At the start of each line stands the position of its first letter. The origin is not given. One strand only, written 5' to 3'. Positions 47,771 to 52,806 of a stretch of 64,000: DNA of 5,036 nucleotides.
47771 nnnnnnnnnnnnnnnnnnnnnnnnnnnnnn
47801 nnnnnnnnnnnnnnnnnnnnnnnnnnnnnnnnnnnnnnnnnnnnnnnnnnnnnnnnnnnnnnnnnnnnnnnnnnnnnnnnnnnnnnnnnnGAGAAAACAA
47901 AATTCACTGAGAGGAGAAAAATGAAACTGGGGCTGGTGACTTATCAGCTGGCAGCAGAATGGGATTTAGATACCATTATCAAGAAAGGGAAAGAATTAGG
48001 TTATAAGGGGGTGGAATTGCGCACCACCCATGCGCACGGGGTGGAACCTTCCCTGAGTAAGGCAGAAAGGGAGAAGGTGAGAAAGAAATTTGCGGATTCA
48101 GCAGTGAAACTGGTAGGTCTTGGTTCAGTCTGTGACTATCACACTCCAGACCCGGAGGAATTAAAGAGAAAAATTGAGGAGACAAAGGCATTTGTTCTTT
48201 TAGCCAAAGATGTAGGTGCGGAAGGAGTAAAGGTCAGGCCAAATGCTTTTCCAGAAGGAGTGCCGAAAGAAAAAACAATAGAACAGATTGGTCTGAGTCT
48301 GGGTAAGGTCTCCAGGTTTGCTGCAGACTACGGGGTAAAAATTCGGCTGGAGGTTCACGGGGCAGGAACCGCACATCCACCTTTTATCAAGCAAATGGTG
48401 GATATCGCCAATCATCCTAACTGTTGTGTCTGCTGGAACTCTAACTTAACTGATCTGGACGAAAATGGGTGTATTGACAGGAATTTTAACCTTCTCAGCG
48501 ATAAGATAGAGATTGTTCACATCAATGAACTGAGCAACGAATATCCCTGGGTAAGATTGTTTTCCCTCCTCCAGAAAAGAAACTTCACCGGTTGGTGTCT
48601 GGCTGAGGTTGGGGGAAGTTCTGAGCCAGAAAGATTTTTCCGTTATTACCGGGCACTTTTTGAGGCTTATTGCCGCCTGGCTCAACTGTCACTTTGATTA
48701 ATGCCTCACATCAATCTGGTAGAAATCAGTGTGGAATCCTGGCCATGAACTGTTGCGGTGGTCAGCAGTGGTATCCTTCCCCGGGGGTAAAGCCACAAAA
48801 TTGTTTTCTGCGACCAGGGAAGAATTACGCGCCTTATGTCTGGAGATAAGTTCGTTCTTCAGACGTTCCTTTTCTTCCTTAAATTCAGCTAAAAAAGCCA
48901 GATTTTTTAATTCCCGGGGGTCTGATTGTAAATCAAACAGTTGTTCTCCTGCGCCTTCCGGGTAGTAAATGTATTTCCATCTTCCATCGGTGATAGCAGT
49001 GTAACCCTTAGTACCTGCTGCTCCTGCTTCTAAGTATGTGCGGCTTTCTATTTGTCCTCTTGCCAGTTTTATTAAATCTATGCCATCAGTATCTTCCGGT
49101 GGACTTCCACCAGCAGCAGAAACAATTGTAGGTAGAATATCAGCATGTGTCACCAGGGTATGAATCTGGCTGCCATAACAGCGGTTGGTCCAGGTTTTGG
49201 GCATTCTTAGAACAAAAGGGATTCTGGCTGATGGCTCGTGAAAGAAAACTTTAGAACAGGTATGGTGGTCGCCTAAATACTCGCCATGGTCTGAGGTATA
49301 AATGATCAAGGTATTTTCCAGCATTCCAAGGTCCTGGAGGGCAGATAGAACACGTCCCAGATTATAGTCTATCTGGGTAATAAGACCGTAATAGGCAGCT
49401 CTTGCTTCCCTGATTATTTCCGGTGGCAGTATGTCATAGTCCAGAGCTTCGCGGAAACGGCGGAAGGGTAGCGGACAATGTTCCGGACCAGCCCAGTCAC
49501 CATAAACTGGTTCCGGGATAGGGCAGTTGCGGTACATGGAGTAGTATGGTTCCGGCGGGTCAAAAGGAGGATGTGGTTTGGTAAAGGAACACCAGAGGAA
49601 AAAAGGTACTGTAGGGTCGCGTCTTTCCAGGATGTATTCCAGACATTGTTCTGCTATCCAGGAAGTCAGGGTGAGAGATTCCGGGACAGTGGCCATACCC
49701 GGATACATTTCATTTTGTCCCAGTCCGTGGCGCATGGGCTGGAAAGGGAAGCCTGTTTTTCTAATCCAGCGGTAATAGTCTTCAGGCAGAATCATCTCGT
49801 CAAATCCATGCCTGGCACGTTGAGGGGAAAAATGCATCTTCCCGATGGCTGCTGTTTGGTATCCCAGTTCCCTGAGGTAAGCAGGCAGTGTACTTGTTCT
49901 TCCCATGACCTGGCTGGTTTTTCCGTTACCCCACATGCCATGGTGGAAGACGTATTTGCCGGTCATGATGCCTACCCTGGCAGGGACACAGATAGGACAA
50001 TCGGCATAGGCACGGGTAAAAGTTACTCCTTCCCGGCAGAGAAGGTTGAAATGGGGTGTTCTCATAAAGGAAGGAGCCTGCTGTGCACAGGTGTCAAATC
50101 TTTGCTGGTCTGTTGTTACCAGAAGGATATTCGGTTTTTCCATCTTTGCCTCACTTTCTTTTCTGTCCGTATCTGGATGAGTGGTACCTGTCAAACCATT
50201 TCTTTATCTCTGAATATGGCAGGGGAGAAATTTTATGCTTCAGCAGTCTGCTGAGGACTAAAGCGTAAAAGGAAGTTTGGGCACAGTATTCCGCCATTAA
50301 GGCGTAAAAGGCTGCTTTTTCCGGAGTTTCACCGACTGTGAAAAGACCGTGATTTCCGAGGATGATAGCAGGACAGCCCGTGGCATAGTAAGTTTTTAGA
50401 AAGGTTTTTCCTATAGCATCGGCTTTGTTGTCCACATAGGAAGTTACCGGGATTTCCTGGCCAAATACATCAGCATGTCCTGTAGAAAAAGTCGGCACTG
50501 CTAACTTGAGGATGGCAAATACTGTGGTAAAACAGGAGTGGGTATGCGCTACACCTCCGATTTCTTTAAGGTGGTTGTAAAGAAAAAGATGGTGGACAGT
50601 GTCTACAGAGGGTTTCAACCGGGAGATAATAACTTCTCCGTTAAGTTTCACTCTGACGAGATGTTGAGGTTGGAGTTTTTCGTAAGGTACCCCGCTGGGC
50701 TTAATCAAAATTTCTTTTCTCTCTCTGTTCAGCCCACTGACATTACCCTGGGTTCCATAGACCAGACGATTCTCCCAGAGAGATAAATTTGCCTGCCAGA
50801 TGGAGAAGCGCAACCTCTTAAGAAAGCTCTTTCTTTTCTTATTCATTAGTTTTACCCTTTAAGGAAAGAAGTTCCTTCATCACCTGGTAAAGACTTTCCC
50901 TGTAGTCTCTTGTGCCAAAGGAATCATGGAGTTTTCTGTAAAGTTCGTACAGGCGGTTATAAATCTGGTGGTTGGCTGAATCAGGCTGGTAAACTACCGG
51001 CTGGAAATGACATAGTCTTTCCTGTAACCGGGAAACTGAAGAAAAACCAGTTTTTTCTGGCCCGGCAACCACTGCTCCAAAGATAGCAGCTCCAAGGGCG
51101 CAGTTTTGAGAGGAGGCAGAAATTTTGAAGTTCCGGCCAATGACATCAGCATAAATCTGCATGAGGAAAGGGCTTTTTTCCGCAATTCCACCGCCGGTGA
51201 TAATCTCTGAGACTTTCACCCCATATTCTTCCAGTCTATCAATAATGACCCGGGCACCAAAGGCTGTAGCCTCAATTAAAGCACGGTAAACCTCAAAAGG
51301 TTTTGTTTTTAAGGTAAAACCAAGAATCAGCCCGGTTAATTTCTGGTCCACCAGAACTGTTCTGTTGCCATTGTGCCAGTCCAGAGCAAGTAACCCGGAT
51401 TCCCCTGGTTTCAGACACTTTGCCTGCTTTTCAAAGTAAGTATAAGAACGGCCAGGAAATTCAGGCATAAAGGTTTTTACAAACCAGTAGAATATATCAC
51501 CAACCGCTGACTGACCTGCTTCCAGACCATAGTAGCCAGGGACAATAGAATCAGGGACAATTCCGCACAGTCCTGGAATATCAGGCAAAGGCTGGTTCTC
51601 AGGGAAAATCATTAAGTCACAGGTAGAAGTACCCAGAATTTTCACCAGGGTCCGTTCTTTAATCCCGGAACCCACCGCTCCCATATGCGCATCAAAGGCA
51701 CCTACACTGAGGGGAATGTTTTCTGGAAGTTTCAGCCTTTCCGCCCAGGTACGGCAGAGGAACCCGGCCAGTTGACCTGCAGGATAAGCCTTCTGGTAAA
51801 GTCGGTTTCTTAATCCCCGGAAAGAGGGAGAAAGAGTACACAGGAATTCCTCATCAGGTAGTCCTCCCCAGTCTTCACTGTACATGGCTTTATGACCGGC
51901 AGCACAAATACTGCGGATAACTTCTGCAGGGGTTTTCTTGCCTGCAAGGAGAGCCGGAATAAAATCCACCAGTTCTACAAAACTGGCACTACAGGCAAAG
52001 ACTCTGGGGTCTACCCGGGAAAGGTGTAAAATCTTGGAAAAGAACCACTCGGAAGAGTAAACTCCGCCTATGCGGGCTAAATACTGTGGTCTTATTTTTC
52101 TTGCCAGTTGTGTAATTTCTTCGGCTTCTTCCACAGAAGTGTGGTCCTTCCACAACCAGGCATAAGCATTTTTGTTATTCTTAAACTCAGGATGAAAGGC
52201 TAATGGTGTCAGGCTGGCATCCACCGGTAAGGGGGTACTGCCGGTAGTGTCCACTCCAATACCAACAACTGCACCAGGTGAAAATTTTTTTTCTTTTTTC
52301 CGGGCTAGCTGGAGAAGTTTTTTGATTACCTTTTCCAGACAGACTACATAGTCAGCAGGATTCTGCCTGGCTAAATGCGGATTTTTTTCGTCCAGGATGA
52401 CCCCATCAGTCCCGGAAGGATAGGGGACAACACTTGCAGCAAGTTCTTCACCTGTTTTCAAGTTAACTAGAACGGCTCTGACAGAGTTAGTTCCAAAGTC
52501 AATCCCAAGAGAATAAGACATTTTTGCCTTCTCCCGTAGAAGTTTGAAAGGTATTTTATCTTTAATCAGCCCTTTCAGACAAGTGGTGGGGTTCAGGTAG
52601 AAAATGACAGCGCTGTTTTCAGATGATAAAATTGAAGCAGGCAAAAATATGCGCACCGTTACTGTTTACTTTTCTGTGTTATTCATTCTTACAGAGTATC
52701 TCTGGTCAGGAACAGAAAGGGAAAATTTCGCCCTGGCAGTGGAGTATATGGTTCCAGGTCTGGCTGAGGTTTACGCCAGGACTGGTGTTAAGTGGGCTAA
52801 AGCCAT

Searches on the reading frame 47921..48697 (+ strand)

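Call 29: search_protein_families(library=pfam, proteins=[window:47921-48697:+], max_evalue=0.001)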
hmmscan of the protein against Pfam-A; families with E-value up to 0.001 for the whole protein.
window:47921-48697:+ (258 aa): 1 family
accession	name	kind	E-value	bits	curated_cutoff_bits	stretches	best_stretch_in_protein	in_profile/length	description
PF01261.30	AP_endonuc_2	-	4.2e-20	72.9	31.1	1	22-235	3-234/249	Xylose isomerase-like TIM barrel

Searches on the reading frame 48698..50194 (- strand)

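Call 10: search_protein_families(library=pfam, proteins=[window:48698-50194:-], max_evalue=0.001)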
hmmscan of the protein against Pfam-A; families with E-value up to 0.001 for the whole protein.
window:48698-50194:- (498 aa): 4 families
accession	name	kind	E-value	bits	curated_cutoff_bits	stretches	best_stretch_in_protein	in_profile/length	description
PF00884.28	Sulfatase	-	2.2e-50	172.1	25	1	21-362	1-300/301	Sulfatase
PF16347.10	SGSH_C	-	6.5e-16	59.3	29.3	1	308-452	1-151/154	N-sulphoglucosamine sulphohydrolase, C-terminal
PF01663.27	Phosphodiest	-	6.1e-09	36.4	23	1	24-93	2-68/342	Type I phosphodiesterase / nucleotide pyrophosphatase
PF02995.22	DUF229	-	0.00015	21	25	1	268-333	306-369/496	Protein of unknown function (DUF229)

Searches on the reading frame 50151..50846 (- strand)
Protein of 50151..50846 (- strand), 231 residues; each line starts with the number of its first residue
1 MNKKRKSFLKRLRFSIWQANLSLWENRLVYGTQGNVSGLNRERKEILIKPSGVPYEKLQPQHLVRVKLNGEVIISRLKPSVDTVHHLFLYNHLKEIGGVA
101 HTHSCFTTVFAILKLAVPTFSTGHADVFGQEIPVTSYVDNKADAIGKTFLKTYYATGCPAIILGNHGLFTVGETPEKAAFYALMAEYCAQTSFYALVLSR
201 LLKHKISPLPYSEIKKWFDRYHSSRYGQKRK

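Call 10: search_protein_families(library=pfam, proteins=[window:50151-50846:-], max_evalue=0.001)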
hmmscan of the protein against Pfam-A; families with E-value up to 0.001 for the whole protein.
window:50151-50846:- (231 aa): 1 family
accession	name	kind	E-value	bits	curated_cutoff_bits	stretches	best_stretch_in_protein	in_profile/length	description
PF00596.27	Aldolase_II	-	3.5e-41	141.5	22.2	1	16-191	3-181/183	Class II Aldolase and Adducin N-terminal domain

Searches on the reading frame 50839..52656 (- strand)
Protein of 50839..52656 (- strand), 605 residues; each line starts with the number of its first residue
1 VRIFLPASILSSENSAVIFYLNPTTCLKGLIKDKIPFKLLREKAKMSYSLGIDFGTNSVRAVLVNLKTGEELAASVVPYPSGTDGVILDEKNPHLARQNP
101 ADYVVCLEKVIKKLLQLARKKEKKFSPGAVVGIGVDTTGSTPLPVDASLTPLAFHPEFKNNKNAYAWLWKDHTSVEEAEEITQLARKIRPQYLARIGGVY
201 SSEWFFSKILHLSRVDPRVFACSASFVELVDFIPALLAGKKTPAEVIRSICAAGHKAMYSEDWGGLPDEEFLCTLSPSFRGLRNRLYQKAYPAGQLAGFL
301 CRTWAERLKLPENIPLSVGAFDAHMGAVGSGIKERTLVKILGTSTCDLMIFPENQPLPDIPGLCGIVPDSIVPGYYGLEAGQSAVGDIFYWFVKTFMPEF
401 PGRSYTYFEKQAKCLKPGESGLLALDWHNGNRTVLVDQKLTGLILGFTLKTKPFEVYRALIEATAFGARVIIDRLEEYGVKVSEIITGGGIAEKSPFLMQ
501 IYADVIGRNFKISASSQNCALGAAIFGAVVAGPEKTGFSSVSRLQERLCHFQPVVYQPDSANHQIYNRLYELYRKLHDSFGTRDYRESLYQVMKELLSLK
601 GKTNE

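Call 10: search_protein_families(library=pfam, proteins=[window:50839-52656:-], max_evalue=0.001)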
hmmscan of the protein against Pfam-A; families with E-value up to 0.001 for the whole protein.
window:50839-52656:- (605 aa): 2 families
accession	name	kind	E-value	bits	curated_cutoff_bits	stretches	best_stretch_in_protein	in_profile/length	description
PF02782.22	FGGY_C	-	1.1e-37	130.1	27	1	339-529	3-196/198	FGGY family of carbohydrate kinases, C-terminal domain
PF00370.27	FGGY_N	-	1.7e-12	47.9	28.8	1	48-329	1-245/245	FGGY family of carbohydrate kinases, N-terminal domain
